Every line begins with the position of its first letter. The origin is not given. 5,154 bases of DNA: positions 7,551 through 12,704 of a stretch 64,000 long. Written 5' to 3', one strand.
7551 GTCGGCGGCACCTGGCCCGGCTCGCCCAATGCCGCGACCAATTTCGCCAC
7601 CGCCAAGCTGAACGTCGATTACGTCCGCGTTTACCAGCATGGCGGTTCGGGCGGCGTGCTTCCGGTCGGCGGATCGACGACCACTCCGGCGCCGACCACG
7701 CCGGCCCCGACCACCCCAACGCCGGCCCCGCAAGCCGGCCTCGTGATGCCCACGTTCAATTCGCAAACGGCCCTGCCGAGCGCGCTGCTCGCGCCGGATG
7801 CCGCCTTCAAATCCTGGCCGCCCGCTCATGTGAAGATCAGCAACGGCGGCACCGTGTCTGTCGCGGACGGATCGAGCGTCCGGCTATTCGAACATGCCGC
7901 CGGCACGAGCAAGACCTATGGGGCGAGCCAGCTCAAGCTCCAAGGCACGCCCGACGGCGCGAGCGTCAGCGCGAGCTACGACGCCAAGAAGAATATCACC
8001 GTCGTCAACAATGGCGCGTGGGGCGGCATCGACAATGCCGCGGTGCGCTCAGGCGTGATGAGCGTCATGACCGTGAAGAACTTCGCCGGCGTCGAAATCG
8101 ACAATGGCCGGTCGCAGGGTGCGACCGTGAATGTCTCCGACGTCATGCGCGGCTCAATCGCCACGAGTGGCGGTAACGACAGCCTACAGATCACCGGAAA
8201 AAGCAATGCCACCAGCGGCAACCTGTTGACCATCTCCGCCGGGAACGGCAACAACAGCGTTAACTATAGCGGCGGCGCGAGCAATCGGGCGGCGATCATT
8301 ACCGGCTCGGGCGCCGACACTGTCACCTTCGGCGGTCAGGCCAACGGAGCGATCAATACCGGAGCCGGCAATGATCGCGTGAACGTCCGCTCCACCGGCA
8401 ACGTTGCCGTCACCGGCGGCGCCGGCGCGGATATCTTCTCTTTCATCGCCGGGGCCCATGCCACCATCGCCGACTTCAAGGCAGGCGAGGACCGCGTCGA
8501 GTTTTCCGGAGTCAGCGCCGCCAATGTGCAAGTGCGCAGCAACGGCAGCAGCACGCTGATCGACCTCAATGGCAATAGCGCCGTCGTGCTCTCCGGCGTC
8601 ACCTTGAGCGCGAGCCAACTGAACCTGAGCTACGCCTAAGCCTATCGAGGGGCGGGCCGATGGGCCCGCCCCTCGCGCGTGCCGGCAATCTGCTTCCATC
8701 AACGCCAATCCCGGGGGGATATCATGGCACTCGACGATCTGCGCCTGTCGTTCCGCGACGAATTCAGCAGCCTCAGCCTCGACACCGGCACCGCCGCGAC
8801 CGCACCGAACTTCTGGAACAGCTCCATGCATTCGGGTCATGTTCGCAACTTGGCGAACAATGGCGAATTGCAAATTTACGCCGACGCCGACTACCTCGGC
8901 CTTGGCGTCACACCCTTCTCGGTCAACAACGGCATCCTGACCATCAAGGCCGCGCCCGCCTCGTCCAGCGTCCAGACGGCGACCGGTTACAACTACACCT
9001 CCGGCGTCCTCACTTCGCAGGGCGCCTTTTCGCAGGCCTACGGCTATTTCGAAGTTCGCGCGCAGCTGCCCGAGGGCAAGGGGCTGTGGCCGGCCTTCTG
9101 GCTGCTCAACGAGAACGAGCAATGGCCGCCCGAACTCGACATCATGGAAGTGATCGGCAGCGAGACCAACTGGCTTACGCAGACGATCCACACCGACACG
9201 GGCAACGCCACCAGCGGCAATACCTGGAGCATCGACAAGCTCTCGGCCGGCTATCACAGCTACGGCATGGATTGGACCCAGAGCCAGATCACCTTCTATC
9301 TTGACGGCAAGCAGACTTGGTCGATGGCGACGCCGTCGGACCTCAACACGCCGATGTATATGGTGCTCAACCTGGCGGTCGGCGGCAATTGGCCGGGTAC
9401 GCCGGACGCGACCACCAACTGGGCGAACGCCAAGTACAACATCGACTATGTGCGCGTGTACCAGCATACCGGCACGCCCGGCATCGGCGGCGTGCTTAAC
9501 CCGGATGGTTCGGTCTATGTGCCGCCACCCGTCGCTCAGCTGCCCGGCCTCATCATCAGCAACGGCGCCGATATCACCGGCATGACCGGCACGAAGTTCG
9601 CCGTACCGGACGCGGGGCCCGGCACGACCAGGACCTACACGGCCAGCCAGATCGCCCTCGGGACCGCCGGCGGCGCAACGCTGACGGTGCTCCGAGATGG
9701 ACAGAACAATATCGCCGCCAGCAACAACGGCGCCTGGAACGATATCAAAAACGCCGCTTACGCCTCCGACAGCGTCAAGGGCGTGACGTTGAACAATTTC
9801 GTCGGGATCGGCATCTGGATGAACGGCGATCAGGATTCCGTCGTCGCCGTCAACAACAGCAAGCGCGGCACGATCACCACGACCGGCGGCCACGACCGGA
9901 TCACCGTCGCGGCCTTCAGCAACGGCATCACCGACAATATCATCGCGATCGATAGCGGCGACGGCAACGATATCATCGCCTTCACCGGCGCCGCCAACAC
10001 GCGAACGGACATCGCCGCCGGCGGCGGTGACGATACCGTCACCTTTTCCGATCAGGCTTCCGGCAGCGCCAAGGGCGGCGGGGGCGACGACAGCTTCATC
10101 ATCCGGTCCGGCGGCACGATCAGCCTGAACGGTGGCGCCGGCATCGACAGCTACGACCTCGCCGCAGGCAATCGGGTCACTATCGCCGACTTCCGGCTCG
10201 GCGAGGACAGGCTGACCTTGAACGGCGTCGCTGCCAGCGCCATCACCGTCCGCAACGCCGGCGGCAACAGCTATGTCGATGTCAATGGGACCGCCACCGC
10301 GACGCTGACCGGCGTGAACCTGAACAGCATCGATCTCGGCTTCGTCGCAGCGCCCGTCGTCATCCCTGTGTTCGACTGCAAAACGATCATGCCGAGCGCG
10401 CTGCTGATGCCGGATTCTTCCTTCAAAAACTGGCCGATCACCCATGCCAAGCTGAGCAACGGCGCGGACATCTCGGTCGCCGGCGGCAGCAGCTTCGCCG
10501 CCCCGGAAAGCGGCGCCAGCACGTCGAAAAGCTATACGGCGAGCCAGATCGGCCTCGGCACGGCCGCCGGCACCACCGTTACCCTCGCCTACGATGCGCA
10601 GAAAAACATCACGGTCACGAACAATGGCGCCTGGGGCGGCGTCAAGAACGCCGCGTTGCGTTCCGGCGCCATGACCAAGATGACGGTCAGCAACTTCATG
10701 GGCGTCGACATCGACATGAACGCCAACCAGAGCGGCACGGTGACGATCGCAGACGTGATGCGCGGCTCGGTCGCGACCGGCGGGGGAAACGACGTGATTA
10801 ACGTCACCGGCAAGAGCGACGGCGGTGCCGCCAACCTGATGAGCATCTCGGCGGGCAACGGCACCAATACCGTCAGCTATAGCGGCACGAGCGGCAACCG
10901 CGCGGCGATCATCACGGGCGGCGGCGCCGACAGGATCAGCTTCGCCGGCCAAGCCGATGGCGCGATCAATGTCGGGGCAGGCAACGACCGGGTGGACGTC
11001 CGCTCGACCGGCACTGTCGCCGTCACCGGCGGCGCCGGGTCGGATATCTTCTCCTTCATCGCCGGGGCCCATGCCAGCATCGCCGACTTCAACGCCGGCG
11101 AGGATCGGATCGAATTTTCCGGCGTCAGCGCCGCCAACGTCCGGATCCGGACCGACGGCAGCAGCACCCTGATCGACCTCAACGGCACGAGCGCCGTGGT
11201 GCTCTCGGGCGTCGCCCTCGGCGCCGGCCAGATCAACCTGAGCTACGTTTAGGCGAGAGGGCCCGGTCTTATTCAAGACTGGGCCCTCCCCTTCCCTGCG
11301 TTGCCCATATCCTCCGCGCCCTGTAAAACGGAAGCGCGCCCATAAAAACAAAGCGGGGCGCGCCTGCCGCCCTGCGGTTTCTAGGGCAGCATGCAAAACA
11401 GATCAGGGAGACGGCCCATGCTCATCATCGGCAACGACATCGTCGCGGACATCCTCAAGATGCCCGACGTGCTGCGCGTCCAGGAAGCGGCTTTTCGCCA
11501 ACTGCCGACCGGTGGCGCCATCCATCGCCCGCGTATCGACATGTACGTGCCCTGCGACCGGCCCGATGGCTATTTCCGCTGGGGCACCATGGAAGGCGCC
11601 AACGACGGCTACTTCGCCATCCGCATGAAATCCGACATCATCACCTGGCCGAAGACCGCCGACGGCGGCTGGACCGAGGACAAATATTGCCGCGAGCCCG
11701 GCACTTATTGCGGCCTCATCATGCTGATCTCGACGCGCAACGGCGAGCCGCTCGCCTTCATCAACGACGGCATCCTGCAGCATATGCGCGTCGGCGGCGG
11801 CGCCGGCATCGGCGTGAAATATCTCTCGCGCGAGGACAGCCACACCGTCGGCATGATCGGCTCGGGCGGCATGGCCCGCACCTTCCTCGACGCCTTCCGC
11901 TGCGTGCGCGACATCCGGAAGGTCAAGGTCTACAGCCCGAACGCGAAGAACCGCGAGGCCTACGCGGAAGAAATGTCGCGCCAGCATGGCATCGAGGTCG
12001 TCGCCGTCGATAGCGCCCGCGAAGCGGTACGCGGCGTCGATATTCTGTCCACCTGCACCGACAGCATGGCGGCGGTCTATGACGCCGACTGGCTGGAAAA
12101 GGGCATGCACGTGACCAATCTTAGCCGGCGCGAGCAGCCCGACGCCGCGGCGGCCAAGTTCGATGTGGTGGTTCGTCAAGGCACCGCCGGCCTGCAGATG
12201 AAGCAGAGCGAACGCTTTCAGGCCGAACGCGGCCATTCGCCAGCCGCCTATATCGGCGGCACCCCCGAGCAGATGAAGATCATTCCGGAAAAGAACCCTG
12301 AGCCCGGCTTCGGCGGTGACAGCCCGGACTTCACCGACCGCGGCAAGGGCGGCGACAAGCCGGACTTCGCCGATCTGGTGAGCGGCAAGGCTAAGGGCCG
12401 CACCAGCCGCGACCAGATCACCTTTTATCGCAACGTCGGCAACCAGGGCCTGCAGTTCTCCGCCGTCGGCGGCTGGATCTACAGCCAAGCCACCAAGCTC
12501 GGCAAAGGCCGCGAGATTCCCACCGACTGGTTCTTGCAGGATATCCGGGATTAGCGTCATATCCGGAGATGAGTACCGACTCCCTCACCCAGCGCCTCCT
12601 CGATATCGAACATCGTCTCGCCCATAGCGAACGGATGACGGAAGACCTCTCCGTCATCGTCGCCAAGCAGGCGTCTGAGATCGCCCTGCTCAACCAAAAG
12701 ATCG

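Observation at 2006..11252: Self-contained type I secretion cassette: HlyB-type ABC transporter, HlyD adaptor, a Sel1-repeat protein and two tandem GH16-RTX glycanase cargos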

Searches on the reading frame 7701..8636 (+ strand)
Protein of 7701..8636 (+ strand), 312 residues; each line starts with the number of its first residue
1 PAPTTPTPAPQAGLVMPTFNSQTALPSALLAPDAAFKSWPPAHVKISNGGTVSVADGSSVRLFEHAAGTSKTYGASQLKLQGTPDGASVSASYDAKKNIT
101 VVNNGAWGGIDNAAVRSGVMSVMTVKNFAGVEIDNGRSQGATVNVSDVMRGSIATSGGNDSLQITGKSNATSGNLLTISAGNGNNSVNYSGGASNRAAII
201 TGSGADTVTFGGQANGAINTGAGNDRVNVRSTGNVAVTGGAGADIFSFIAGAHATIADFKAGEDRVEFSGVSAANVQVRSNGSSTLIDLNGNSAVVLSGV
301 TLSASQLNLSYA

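Call 7: search_protein_families(library=pfam, proteins=[window:7701-8636:+], max_evalue=10)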
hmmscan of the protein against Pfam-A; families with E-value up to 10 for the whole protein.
window:7701-8636:+ (312 aa): 1 family
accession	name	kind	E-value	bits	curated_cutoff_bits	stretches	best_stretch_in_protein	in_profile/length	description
PF00353.25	HemolysinCabind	-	0.31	11.5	23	1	232-246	13-27/36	RTX calcium-binding nonapeptide repeat (4 copies)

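Call 50: predict_structure(alignment_id=A1)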
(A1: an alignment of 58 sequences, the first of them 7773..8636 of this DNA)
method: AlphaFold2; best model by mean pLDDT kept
length: 288 residues; sequences in the alignment: 58
mean_pLDDT: 92.2   pTM: 0.90
mean pLDDT of the five models: 92.2, 92.1, 91.6, 91.2, 90.6
residues with pLDDT >= 90: 239; 70-90: 28; 50-70: 15; < 50: 6
segments of 3 or more residues with pLDDT < 50: 1-6
pLDDT, mean of each block of 10 residues (from residue 1): 47 69 82 80 93 92 96 96 94 92 96 93 97 97 92 97 98 98 98 98 98 98 97 98 96 96 92 97 95
secondary structure, 60 per line:
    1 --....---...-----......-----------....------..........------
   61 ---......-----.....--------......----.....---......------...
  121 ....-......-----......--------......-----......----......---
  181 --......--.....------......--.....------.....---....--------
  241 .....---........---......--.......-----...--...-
elements in order: H3-6 E18-23 E35-38 E45-50 H51-54 E64-69 E75-79 E88-93 E98-102 E106-111 E118-124 E126-131 E137-142 E151-156 E162-167 E172-177 E183-188 E191-195 E202-207 E210-214 E221-225 E229-232 E241-245 E252-256 E260-265 E268-274 E285-287

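Call 52: fold_search(model_id=the predicted structure, library=pdb)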
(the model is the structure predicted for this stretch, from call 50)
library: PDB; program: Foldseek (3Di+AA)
matches with E <= 10: 95; with E <= 0.001: 2
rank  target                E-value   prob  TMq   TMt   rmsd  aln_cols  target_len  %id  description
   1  3a6z_A                3.6e-04  0.99  0.19  0.10  15.6       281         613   16  Crystal structure of Pseudomonas sp. MIS38 lipase (PML) in the open conformation following dialysis against Ca-free bu (released 2010-05-26)
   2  2z8z                  7.0e-04  0.97  0.19  0.10  16.8       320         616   16  Crystal structure of a platinum-bound S445C mutant of Pseudomonas sp. MIS38 lipase (released 2007-10-30)
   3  2z8x                  1.2e-03  1.00  0.35  0.17  14.3       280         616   17  Crystal structure of extracellular lipase from Pseudomonas sp. MIS38 (released 2007-10-30)
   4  2zvd_A                2.0e-03  0.97  0.19  0.10  15.6       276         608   16  Crystal structure of Pseudomonas sp. MIS38 lipase in an open conformation (released 2009-11-10)
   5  2zj7                  2.1e-03  1.00  0.35  0.17  15.7       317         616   16  Crystal structure of D157A mutant of Pseudomonas sp. MIS38 lipase (released 2008-12-02)
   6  2zj6                  2.2e-03  1.00  0.31  0.15  15.4       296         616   17  Crystal structure of D337A mutant of Pseudomonas sp. MIS38 lipase (released 2008-12-02)
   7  1go7                  2.6e-03  1.00  0.35  0.23   6.9       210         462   21  The metzincin's methionine: PrtC M226C-E189K double mutant (released 2002-10-17)
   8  1go8                  5.6e-03  1.00  0.35  0.23   7.1       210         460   21  The metzincin's methionine: PrtC M226L mutant (released 2002-10-17)
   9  3vi1_A                5.6e-03  1.00  0.31  0.20  10.7       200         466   18  Crystal structure of Pseudomonas aerginosa alkaline protease complexed with Substance P(1-6) (released 2012-09-19)
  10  5d7w                  5.8e-03  1.00  0.34  0.22   8.5       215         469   21  Crystal structure of serralysin (released 2016-01-13)
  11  1k7i                  6.8e-03  1.00  0.35  0.23   7.1       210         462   21  PrtC from Erwinia chrysanthemi: Y228F mutant (released 2002-10-19)
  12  1kap_P                7.1e-03  1.00  0.32  0.21   9.2       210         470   22  THREE-DIMENSIONAL STRUCTURE OF THE ALKALINE PROTEASE OF PSEUDOMONAS AERUGINOSA: A TWO-DOMAIN PROTEIN WITH A CALCIUM BI (released 1995-10-15)
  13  1h71                  7.5e-03  1.00  0.31  0.21   9.4       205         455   22  Psychrophilic Protease from Pseudoalteromonas 'TAC II 18' (released 2003-02-13)
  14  3hbu_P                7.9e-03  1.00  0.32  0.21   9.6       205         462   21  PrtC methionine mutants: M226H DESY (released 2009-07-21)
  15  2ml1_MODEL_1_A        9.2e-03  1.00  0.32  0.56   4.2       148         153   23  Solution Structure of AlgE6R1 subunit from the Azotobacter vinelandii Mannuronan C5-epimerase (released 2014-10-01)
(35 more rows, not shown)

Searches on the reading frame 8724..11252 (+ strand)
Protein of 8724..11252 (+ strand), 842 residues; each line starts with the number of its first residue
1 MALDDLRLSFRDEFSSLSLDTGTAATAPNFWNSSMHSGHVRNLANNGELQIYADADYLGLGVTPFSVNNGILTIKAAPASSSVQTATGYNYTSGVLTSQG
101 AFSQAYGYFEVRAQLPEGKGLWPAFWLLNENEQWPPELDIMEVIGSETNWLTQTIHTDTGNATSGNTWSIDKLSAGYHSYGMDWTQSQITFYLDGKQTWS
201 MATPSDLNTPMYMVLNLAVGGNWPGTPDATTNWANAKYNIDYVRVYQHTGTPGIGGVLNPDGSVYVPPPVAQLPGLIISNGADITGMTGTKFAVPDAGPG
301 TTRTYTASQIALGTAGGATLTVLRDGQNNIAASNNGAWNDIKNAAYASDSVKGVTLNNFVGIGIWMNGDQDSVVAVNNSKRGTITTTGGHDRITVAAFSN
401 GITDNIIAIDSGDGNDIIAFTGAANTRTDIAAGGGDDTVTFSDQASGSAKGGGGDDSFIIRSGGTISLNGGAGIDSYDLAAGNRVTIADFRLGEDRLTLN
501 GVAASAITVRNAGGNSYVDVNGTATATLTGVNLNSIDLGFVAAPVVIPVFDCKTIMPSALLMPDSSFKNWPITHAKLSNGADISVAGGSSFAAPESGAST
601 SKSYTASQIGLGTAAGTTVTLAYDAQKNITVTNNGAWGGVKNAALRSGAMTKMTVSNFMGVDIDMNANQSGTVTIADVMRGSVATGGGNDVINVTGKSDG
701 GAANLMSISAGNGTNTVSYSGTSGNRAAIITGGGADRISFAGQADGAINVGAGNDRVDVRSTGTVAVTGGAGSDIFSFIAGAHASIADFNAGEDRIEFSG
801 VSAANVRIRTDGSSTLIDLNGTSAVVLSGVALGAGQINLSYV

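Call 4: search_protein_families(library=pfam, proteins=[window:8724-11252:+], max_evalue=0.01)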
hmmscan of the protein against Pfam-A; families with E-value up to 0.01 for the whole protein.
window:8724-11252:+ (842 aa): 2 families
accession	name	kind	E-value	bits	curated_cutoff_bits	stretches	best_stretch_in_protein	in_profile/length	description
PF00722.28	Glyco_hydro_16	-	9.2e-25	87.5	22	1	88-243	26-174/175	Glycosyl hydrolases family 16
PF03935.22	SKN1_KRE6_Sbg1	-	7.1e-11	41.6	30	2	166-251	355-454/501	Beta-glucan synthesis-associated protein SKN1/KRE6/Sbg1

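Call 5: search_protein_families(library=ncbifam, proteins=[window:8724-11252:+], max_evalue=0.01)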
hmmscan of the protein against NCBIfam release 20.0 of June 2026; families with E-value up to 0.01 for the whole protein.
window:8724-11252:+ (842 aa): 4 families
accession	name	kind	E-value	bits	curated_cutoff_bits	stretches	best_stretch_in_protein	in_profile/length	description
NF052454.1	BtaGlycanEglC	equivalog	1.2e-67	228.8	700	1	5-247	216-457/459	endo-1,3-1,4-beta-glycanase EglC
NF047856.1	BGlucanaseBglS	equivalog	8e-09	35.3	300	1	68-234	63-216/237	beta-glucanase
NF041449.1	K_carrageenase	equivalog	1.5e-07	30.9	350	1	67-131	61-123/283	kappa-carrageenase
NF052392.1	BetGlycExoK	equivalog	3.7e-06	26.6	350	1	84-208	82-205/261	endo-1,3-1,4-beta-glycanase ExoK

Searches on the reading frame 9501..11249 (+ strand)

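Call 7: search_protein_families(library=pfam, proteins=[window:9501-11249:+], max_evalue=10)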
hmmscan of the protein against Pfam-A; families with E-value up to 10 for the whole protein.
window:9501-11249:+ (583 aa): 1 family
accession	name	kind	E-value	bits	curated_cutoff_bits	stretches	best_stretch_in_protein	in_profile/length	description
PF05593.20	RHS_repeat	-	0.086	13.7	22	1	355-374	13-33/38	RHS Repeat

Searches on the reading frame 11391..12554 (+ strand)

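Call 4: search_protein_families(library=pfam, proteins=[window:11391-12554:+], max_evalue=0.01)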
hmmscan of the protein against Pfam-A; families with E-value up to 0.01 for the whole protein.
window:11391-12554:+ (387 aa): 4 families
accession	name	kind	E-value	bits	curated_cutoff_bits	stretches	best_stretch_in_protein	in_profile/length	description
PF02423.21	OCD_Mu_crystall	-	2e-35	122.7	24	1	104-350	83-294/314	Ornithine cyclodeaminase/mu-crystallin family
PF01488.26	Shikimate_DH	-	6.5e-05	23.5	24.3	1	149-241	11-101/138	Shikimate / quinate 5-dehydrogenase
PF02775.26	TPP_enzyme_C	-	0.0054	17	21.9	0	116-174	14-71/151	Thiamine pyrophosphate enzyme, C-terminal TPP binding domain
PF01408.29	GFO_IDH_MocA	-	0.0068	17.5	24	0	153-225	3-72/120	Oxidoreductase family, NAD-binding Rossmann fold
